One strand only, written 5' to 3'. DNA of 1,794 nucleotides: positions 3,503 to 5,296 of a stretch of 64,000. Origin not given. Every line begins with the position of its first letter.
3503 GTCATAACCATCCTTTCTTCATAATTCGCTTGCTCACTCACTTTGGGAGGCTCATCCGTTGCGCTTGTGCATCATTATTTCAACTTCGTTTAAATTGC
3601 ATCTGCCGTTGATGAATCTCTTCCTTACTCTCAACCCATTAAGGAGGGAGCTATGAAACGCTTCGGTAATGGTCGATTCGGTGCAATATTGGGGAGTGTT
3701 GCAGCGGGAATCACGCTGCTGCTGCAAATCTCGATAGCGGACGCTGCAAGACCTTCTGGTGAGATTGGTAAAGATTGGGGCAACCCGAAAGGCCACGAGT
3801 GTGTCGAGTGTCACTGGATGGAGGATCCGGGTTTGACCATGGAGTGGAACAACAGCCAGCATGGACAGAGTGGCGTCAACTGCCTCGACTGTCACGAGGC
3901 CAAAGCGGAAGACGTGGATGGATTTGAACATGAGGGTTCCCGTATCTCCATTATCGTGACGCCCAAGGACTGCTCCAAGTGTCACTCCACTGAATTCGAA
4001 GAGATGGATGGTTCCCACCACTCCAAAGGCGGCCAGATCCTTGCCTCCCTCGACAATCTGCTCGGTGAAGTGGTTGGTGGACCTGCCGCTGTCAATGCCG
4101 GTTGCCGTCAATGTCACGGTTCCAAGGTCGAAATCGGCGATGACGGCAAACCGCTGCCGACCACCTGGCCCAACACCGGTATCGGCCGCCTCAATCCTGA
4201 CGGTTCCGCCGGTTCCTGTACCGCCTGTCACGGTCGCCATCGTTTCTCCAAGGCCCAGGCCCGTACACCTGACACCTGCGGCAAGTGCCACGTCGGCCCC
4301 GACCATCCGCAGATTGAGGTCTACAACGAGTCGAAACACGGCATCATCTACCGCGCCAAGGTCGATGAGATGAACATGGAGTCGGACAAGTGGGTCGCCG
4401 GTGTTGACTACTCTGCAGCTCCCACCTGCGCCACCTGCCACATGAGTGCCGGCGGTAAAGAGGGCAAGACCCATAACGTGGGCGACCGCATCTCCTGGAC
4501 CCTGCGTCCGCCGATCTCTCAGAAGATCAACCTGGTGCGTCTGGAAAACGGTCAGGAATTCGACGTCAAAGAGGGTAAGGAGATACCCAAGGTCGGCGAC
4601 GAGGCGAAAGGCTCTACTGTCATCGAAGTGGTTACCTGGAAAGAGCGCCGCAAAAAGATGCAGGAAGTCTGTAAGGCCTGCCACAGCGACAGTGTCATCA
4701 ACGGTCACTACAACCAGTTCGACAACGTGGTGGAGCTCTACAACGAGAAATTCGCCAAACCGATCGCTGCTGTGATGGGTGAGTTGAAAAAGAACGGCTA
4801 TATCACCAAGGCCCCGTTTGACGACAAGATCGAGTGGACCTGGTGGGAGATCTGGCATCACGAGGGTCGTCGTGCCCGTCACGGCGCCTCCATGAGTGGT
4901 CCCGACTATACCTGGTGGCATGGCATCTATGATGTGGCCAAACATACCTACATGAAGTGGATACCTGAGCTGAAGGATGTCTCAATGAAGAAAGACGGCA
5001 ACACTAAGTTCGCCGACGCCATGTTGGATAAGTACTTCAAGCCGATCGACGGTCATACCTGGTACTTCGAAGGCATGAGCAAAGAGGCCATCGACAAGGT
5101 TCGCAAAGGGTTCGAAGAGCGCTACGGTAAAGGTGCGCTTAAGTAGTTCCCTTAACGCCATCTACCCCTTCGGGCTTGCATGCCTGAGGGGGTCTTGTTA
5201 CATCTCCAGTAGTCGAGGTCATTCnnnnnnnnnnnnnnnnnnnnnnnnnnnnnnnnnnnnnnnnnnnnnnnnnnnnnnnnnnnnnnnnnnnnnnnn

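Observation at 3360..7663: FNR-boxed operon joining an HAO-family octaheme cytochrome to sulfide dehydrogenase FccAB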

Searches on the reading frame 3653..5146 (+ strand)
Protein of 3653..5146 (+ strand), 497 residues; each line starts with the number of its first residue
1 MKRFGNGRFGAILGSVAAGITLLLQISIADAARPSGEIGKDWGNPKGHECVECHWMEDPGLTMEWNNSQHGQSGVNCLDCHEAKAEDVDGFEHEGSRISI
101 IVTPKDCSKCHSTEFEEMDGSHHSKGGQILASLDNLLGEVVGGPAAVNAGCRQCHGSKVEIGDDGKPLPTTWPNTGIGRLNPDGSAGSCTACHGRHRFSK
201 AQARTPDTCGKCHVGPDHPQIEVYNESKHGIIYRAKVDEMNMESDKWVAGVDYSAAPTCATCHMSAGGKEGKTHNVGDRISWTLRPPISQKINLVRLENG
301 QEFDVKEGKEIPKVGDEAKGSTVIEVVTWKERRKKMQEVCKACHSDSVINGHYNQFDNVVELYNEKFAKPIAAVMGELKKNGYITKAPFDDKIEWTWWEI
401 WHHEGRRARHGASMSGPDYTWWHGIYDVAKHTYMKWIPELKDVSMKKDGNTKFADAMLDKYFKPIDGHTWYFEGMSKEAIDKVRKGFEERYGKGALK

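Call 3: search_protein_families(library=pfam, proteins=[window:3653-5146:+], max_evalue=0.01)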
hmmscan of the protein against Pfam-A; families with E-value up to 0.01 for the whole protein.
window:3653-5146:+ (497 aa): 7 families
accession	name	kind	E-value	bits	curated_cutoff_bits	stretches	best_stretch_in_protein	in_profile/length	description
PF13447.11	Multi-haem_cyto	-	1.5e-25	90.4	21.9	1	188-287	97-195/269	Seven times multi-haem cytochrome CxxCH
PF14522.11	Cytochrome_C7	-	1.1e-09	38.3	24.8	0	46-112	12-67/67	Cytochrome c7 and related cytochrome c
PF13435.11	Cytochrome_C554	-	4.3e-08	34.4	20.8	1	208-273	1-65/84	Cytochrome c554 and c-prime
PF22113.1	Mtrc-MtrF_II-IV_dom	-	6.3e-08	32.8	30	1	186-347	6-166/176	Outer membrane cytochrome MtrC/MtrF-like, domains II/IV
PF14537.11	Cytochrom_c3_2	-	1.1e-06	29.4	25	0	106-213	8-78/79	Cytochrome c3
PF09699.15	Paired_CXXCH_1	-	6.7e-05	22.9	20.6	0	186-214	6-37/41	Doubled CXXCH motif (Paired_CXXCH_1)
PF02335.20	Cytochrom_C552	-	0.0015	18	24.1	1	65-121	235-292/438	Cytochrome c552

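Call 6: find_homologous_proteins(query=window:3653-5146:+, max_evalue=1e-10)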
Query window:3653-5146:+ (497 aa): 8000 proteins with E <= 1e-10 among 8000 candidates; the best 120 are listed.
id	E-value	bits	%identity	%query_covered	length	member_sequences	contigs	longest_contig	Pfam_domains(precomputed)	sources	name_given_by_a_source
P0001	0.0e+0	1147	95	100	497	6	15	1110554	PF14537.12,PF13435.12,PF13447.12,PF14522.12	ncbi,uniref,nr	ncbi:MAG: multiheme c-type cytochrome [Candidatus Thiodiazotropha taylori]|uniref:Cytochrome C552 n=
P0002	0.0e+0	1147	94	100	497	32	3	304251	PF14537.12,PF13435.12,PF13447.12,PF14522.12,PF22113.2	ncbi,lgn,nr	ncbi:cytochrome C552 [Candidatus Thiodiazotropha endoloripes]|nr:cytochrome C552 [Candidatus Thiodia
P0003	0.0e+0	1110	91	100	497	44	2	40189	PF14537.12,PF13435.12,PF13447.12,PF14522.12,PF22113.2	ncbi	-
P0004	0.0e+0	1107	95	96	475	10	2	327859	PF14537.12,PF13435.12,PF13447.12,PF14522.12,PF22113.2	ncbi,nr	ncbi:MAG: cytochrome C552 [Candidatus Thiodiazotropha lotti]|nr:cytochrome C552 [Candidatus Thiodiaz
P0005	0.0e+0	1050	87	100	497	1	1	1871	PF14537.12,PF13435.12,PF13447.12,PF14522.12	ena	-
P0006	0.0e+0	1046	86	100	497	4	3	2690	PF14537.12,PF13435.12,PF13447.12,PF14522.12,PF22113.2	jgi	jgi:hypothetical protein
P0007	0.0e+0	1044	86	100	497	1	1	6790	PF14537.12,PF13435.12,PF13447.12,PF14522.12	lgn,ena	-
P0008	0.0e+0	1025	89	95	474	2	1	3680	PF14537.12,PF13435.12,PF13447.12,PF14522.12,PF22113.2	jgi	jgi:hypothetical protein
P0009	0.0e+0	1025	84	100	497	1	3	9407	PF14537.12,PF13435.12,PF13447.12,PF14522.12,PF22113.2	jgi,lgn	jgi:hypothetical protein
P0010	0.0e+0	1020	85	100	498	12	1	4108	PF14537.12,PF13435.12,PF13447.12,PF14522.12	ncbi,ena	-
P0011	0.0e+0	1011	84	100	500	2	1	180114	PF14537.12,PF13435.12,PF13447.12,PF14522.12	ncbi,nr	ncbi:MAG: cytochrome C552 [Candidatus Thiodiazotropha sp. (ex Codakia rugifera)]|nr:cytochrome C552 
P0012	0.0e+0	1011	83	100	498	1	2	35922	PF14537.12,PF13435.12,PF13447.12,PF14522.12,PF22113.2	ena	-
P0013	5.8e-298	1007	84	98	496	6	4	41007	PF14537.12,PF13435.12,PF13447.12,PF14522.12,PF22113.2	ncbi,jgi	jgi:hydroxylamine dehydrogenase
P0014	1.3e-295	999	83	100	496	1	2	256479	PF14537.12,PF13435.12,PF13447.12,PF14522.12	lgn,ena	-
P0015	9.0e-292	987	81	100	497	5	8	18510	PF14537.12,PF13435.12,PF13447.12,PF14522.12,PF22113.2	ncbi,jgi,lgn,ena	-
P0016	6.6e-290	980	84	95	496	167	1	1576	PF14537.12,PF13435.12,PF13447.12,PF14522.12,PF22113.2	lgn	-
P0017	1.8e-289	979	81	100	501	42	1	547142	PF09699.16,PF14537.12,PF13435.12,PF13447.12,PF14522.12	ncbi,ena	-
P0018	1.2e-288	976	81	98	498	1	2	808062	PF09699.16,PF14537.12,PF13435.12,PF13447.12,PF14522.12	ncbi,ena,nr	ncbi:MAG: cytochrome C552 [Gammaproteobacteria bacterium]|nr:cytochrome C552 [Gammaproteobacteria ba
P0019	3.7e-286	968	82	99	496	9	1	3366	PF09699.16,PF14537.12,PF13435.12,PF13447.12,PF14522.12,PF22113.2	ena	-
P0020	8.5e-286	967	84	94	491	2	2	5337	PF14537.12,PF13435.12,PF13447.12,PF14522.12,PF22113.2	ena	-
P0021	1.1e-285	967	82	94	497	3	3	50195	PF09699.16,PF14537.12,PF13435.12,PF13447.12,PF14522.12,PF22113.2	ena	-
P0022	3.1e-285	965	84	94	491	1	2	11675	PF14537.12,PF13435.12,PF13447.12,PF14522.12,PF22113.2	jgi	jgi:hypothetical protein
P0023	8.0e-284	960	78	99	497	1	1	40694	PF14537.12,PF13435.12,PF13447.12,PF14522.12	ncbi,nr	ncbi:MAG: multiheme c-type cytochrome [Pseudomonadota bacterium]|nr:multiheme c-type cytochrome [Pse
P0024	1.5e-283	959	80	99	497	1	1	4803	PF09699.16,PF14537.12,PF13435.12,PF13447.12,PF14522.12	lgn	-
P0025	1.8e-283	959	80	98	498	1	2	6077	PF09699.16,PF14537.12,PF13435.12,PF13447.12,PF14522.12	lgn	-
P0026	9.0e-283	957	80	95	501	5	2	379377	PF14537.12,PF13435.12,PF13447.12,PF14522.12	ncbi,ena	ncbi:MAG: multiheme c-type cytochrome [Chromatiaceae bacterium]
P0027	3.3e-282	955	79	99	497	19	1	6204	PF14537.12,PF13435.12,PF13447.12,PF14522.12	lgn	-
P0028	9.2e-282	954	80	97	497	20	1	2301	PF14537.12,PF13447.12,PF14522.12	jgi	-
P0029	1.5e-281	953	79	100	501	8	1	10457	PF14537.12,PF13435.12,PF13447.12,PF14522.12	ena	-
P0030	1.8e-281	953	79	98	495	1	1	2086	PF09699.16,PF14537.12,PF13435.12,PF13447.12,PF14522.12,PF22113.2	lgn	-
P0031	9.7e-281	950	81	94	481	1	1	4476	PF14537.12,PF13435.12,PF13447.12,PF14522.12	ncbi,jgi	ncbi:MAG: multiheme c-type cytochrome [Chromatiales bacterium]|jgi:hypothetical protein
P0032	3.0e-280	949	81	94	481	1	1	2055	PF14537.12,PF13435.12,PF13447.12,PF14522.12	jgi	jgi:hypothetical protein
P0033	4.1e-280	948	81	94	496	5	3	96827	PF09699.16,PF14537.12,PF13435.12,PF13447.12,PF14522.12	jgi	jgi:hydroxylamine dehydrogenase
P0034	4.7e-280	948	79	98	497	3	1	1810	PF14537.12,PF13435.12,PF13447.12,PF14522.12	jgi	jgi:hypothetical protein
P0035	2.6e-279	945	77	100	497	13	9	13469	PF09699.16,PF14537.12,PF13435.12,PF13447.12,PF14522.12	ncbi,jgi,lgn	-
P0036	5.4e-279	944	81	96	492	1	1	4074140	PF14537.12,PF13435.12,PF13447.12,PF14522.12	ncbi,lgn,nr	ncbi:cytochrome C552 [Ectothiorhodospiraceae bacterium BW-2]|nr:cytochrome C552 [Ectothiorhodospirac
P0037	1.4e-278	943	80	96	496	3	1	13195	PF14537.12,PF13435.12,PF13447.12,PF14522.12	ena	-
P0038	3.3e-278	942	78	99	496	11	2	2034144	PF09699.16,PF14537.12,PF13435.12,PF13447.12,PF14522.12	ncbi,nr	ncbi:MAG: cytochrome C552 [Chromatiaceae bacterium]|nr:cytochrome C552 [Chromatiaceae bacterium] MCP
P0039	7.8e-278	941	81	94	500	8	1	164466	PF09699.16,PF14537.12,PF13435.12,PF13447.12,PF14522.12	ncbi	-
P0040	2.4e-277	939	79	95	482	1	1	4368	PF14537.12,PF13435.12,PF13447.12,PF14522.12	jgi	jgi:hypothetical protein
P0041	2.5e-277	939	79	95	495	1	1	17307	PF14537.12,PF13435.12,PF13447.12,PF14522.12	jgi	jgi:hydroxylamine dehydrogenase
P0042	2.5e-277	939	80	96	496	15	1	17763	PF09699.16,PF14537.12,PF13435.12,PF13447.12,PF14522.12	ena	-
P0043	4.4e-277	938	80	96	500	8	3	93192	PF14537.12,PF13435.12,PF13447.12,PF14522.12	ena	-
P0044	4.8e-277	938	79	99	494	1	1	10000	PF09699.16,PF14537.12,PF13435.12,PF13447.12,PF14522.12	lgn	-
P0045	6.8e-277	938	79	98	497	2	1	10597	PF09699.16,PF14537.12,PF13435.12,PF13447.12,PF14522.12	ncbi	ncbi:MAG: multiheme c-type cytochrome [Pseudomonadota bacterium]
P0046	3.0e-275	932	78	97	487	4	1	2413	PF09699.16,PF14537.12,PF13435.12,PF13447.12,PF14522.12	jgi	jgi:formate-dependent nitrite reductase cytochrome c552 subunit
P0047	1.3e-274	930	77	100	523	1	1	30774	PF13435.12,PF13447.12,PF14522.12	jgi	jgi:hydroxylamine dehydrogenase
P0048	2.2e-274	929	78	98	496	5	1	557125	PF09699.16,PF14537.12,PF13435.12,PF13447.12,PF14522.12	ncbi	-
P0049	3.9e-274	928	79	94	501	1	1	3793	PF14537.12,PF13435.12,PF13447.12,PF14522.12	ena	-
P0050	1.3e-273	927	77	98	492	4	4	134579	PF14537.12,PF13435.12,PF13447.12,PF14522.12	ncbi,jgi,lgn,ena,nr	ncbi:MAG TPA: cytochrome C552 [Chromatiales bacterium]|nr:cytochrome C552 [Thiotrichales bacterium] 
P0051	1.3e-273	927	79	94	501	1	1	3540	PF14537.12,PF13435.12,PF13447.12,PF14522.12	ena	-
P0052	1.5e-273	927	75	100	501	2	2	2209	PF09699.16,PF14537.12,PF13435.12,PF13447.12,PF14522.12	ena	-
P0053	3.1e-273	925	76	99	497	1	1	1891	PF14537.12,PF13435.12,PF13447.12,PF14522.12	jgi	-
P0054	4.7e-273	925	78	94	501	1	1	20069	PF14537.12,PF13435.12,PF13447.12,PF14522.12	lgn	-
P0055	5.1e-273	925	76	98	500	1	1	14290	PF14537.12,PF13435.12,PF13447.12,PF14522.12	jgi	-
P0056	8.2e-273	924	78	97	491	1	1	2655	PF14537.12,PF13435.12,PF13447.12,PF14522.12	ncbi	-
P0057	3.2e-272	922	76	99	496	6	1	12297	PF09699.16,PF14537.12,PF13435.12,PF13447.12,PF14522.12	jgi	-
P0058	4.2e-272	922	78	96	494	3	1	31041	PF14537.12,PF13435.12,PF13447.12,PF14522.12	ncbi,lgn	-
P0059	3.1e-271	919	76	100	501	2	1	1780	PF14537.12,PF13435.12,PF13447.12,PF14522.12,PF22113.2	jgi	jgi:hypothetical protein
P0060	3.8e-271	919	77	98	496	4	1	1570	PF09699.16,PF14537.12,PF13435.12,PF13447.12,PF14522.12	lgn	-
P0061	4.7e-271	918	77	98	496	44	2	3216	PF09699.16,PF14537.12,PF13435.12,PF13447.12,PF14522.12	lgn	-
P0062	6.1e-271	918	79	94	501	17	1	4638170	PF14537.12,PF13435.12,PF13447.12,PF14522.12,PF22113.2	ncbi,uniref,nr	ncbi:multiheme c-type cytochrome [Thiothrix nivea]|uniref:Cytochrome C552 n=1 Tax=Thiothrix nivea (s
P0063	7.1e-271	918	74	100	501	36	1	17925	PF14537.12,PF13435.12,PF13447.12,PF14522.12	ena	-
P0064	1.1e-270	917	78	97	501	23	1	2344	PF09699.16,PF13435.12,PF13447.12,PF14522.12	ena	-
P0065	3.3e-270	915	74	99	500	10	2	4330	PF14537.12,PF13435.12,PF13447.12,PF14522.12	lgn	-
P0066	7.1e-270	914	75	99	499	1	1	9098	PF09699.16,PF14537.12,PF13435.12,PF13447.12,PF14522.12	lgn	-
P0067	8.3e-270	914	77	98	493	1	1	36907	PF14537.12,PF13435.12,PF13447.12,PF14522.12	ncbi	-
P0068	3.5e-269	912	74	100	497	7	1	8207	PF14537.12,PF13435.12,PF13447.12,PF14522.12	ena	-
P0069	6.1e-269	911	77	98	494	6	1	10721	PF14537.12,PF13435.12,PF13447.12,PF14522.12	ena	-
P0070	6.8e-269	911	75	100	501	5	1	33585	PF14537.12,PF13435.12,PF13447.12,PF14522.12,PF22113.2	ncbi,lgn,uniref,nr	ncbi:multiheme c-type cytochrome [Thiocystis violacea]|uniref:multiheme c-type cytochrome n=1 Tax=Th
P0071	1.0e-268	911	76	97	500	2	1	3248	PF09699.16,PF14537.12,PF13435.12,PF13447.12,PF14522.12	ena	-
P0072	6.9e-268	908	77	96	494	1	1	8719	PF09699.16,PF14537.12,PF13435.12,PF13447.12,PF14522.12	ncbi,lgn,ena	-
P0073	1.4e-267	907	79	94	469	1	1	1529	PF09699.16,PF14537.12,PF13435.12,PF13447.12,PF14522.12,PF22113.2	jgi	jgi:hydroxylamine dehydrogenase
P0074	2.0e-267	906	75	99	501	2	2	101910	PF14537.12,PF13435.12,PF13447.12,PF14522.12,PF22113.2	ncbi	-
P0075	7.5e-267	904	76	97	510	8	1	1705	PF09699.16,PF14537.12,PF13435.12,PF13447.12,PF14522.12,PF22113.2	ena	-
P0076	1.4e-266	903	76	94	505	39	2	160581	PF09699.16,PF14537.12,PF13435.12,PF13447.12,PF14522.12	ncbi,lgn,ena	-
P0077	2.9e-266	902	76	98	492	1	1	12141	PF09699.16,PF14537.12,PF13435.12,PF13447.12,PF14522.12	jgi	-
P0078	3.2e-266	902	76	97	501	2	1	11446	PF14537.12,PF13435.12,PF13447.12,PF14522.12,PF22113.2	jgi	-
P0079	4.3e-266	902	75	99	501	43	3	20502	PF14537.12,PF13435.12,PF13447.12,PF14522.12,PF22113.2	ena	-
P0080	8.6e-266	901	75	100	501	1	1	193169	PF13435.12,PF13447.12,PF14522.12,PF22113.2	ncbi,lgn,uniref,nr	ncbi:multiheme c-type cytochrome [Thiocystis violacea]|uniref:multiheme c-type cytochrome n=1 Tax=Th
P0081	1.8e-265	900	76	97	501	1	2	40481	PF14537.12,PF13435.12,PF13447.12,PF14522.12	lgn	-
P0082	2.1e-264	896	76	98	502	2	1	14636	PF09699.16,PF14537.12,PF13435.12,PF13447.12,PF14522.12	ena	-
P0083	3.1e-264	896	75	100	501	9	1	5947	PF14537.12,PF13435.12,PF13447.12,PF14522.12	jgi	jgi:hydroxylamine dehydrogenase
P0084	5.0e-264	895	74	98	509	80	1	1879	PF13435.12,PF13447.12,PF14522.12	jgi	jgi:hydroxylamine dehydrogenase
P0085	3.4e-263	892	77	95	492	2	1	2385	PF09699.16,PF14537.12,PF13435.12,PF13447.12,PF14522.12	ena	-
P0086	5.0e-263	892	77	94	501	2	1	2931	PF14537.12,PF13435.12,PF13447.12,PF14522.12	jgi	jgi:hydroxylamine dehydrogenase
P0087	5.8e-263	892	76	97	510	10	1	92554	PF14537.12,PF13435.12,PF13447.12,PF14522.12,PF22113.2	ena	-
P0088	6.5e-263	891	76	96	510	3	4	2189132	PF09699.16,PF14537.12,PF13447.12,PF14522.12,PF22113.2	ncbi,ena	-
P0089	1.0e-262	891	74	96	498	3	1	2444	PF14537.12,PF13435.12,PF13447.12,PF14522.12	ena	-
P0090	1.1e-262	891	73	100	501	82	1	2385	PF14537.12,PF13435.12,PF13447.12,PF14522.12,PF22113.2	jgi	-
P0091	2.1e-262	890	74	98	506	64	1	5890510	PF13435.12,PF13447.12,PF14522.12,PF22113.2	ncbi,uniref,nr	ncbi:multiheme c-type cytochrome [Thiocapsa rosea]|uniref:Multi-heme cytochrome with CxxCH motif n=1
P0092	3.7e-262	889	77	96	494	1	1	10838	PF14537.12,PF13435.12,PF13447.12,PF14522.12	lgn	-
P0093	6.0e-262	888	75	94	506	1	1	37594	PF09699.16,PF14537.12,PF13435.12,PF13447.12,PF14522.12,PF22113.2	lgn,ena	-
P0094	5.1e-261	885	75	99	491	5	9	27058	PF09699.16,PF14537.12,PF13435.12,PF13447.12,PF14522.12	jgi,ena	-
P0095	5.7e-261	885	76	94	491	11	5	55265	PF14537.12,PF13435.12,PF13447.12,PF14522.12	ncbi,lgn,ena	ncbi:MAG: multiheme c-type cytochrome [Gammaproteobacteria bacterium]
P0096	5.9e-261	885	76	95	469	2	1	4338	PF14537.12,PF13435.12,PF13447.12,PF14522.12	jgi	jgi:hypothetical protein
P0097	6.0e-261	885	77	94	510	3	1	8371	PF09699.16,PF14537.12,PF13435.12,PF13447.12,PF14522.12,PF22113.2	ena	-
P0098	9.7e-261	884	73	100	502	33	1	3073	PF09699.16,PF14537.12,PF13435.12,PF13447.12,PF14522.12,PF22113.2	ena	-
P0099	1.2e-260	884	75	94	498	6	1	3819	PF14537.12,PF13435.12,PF13447.12,PF14522.12,PF22113.2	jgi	-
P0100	5.4e-260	882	75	98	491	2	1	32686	PF14537.12,PF13435.12,PF13447.12,PF14522.12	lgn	-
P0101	9.7e-260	881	72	100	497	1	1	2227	PF09699.16,PF14537.12,PF13435.12,PF13447.12,PF14522.12,PF22113.2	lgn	-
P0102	1.1e-259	881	76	96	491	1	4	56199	PF09699.16,PF14537.12,PF13435.12,PF13447.12,PF14522.12,PF22113.2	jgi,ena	-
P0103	1.8e-259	880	76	97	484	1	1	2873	PF09699.16,PF14537.12,PF13435.12,PF13447.12,PF14522.12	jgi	-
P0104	3.1e-259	879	72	98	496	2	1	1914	PF09699.16,PF14537.12,PF13435.12,PF13447.12,PF14522.12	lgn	-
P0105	3.3e-259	879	74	98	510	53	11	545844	PF09699.16,PF14537.12,PF13435.12,PF13447.12,PF14522.12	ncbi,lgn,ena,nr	ncbi:MAG: cytochrome C552 [Nitrospiraceae bacterium]|nr:hypothetical protein [Nitrospira sp.] MCB977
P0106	9.6e-259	878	75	96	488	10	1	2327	PF09699.16,PF14537.12,PF13435.12,PF13447.12,PF14522.12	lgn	-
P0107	2.2e-258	876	74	98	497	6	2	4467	PF14537.12,PF13435.12,PF13447.12,PF14522.12,PF22113.2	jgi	-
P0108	3.3e-258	876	77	92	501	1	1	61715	PF09699.16,PF14537.12,PF13435.12,PF13447.12,PF14522.12,PF22113.2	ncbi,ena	-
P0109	9.8e-258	874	77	92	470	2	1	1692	PF09699.16,PF14537.12,PF13435.12,PF13447.12,PF14522.12,PF22113.2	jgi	jgi:hypothetical protein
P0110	1.1e-257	874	75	98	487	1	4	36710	PF09699.16,PF14537.12,PF13435.12,PF13447.12,PF14522.12,PF22113.2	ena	-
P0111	4.2e-257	872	72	100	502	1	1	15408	PF09699.16,PF14537.12,PF13435.12,PF13447.12,PF14522.12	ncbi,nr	ncbi:MAG: cytochrome C552 [Chromatiales bacterium]|nr:cytochrome C552 [Chromatiales bacterium]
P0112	6.4e-257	872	75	97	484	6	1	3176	PF09699.16,PF14537.12,PF13435.12,PF13447.12,PF14522.12,PF22113.2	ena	-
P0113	3.7e-255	866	75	96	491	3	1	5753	PF09699.16,PF14537.12,PF13435.12,PF13447.12,PF14522.12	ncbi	-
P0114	3.8e-255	866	71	99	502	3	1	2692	PF09699.16,PF14537.12,PF13435.12,PF13447.12,PF14522.12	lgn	-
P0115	7.9e-255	865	75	94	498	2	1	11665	PF09699.16,PF14537.12,PF13447.12,PF14522.12,PF22113.2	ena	-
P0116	1.7e-254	864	73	95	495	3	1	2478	PF13435.12,PF13447.12,PF14522.12,PF22113.2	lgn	-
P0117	1.9e-254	863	73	98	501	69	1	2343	PF09699.16,PF14537.12,PF13435.12,PF13447.12,PF14522.12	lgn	-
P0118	2.4e-254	863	74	98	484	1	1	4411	PF09699.16,PF14537.12,PF13435.12,PF13447.12,PF14522.12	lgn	-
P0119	1.6e-253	860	73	94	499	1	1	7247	PF14537.12,PF13435.12,PF13447.12,PF14522.12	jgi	-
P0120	1.9e-253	860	75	92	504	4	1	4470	PF14537.12,PF13435.12,PF13447.12,PF14522.12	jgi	jgi:hydroxylamine dehydrogenase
